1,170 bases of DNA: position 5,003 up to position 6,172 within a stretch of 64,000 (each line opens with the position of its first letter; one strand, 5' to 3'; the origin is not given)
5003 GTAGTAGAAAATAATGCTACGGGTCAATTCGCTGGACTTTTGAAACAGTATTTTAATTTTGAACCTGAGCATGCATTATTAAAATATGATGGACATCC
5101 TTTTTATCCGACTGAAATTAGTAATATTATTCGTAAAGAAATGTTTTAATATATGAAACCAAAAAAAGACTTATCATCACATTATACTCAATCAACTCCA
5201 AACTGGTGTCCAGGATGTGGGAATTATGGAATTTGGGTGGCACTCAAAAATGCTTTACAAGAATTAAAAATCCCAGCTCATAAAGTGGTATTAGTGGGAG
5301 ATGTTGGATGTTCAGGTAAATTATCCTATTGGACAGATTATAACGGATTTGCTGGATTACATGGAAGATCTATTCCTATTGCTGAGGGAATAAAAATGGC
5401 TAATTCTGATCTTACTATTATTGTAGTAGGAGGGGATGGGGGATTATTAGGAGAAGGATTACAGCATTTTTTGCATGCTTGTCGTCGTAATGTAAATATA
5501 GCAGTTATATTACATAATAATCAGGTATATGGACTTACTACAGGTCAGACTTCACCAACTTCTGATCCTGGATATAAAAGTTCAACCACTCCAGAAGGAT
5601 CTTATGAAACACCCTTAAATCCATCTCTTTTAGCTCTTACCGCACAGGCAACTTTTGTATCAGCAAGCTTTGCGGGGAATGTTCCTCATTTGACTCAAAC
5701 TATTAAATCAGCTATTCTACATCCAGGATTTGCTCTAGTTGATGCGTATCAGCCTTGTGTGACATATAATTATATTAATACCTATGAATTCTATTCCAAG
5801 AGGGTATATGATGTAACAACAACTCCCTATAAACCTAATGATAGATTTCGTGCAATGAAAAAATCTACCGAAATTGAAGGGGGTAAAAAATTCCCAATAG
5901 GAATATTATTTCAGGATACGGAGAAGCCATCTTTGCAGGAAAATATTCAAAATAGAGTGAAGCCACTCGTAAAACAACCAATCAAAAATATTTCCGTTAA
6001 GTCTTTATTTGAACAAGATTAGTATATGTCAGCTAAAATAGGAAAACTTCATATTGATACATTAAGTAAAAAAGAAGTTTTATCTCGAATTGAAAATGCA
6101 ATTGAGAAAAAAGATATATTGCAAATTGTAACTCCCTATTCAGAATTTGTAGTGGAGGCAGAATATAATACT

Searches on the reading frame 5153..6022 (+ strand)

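Call 8: search_protein_families(library=pfam, proteins=[window:5153-6022:+], max_evalue=0.01)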
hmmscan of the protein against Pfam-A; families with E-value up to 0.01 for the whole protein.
window:5153-6022:+ (289 aa): 2 families
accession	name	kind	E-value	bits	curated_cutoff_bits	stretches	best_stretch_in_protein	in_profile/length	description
PF02775.26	TPP_enzyme_C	-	7.9e-27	94.3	21.9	1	51-197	2-150/151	Thiamine pyrophosphate enzyme, C-terminal TPP binding domain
PF12367.13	PFO_beta_C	-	1.5e-18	67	24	1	202-266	1-62/66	Pyruvate ferredoxin oxidoreductase beta subunit C terminal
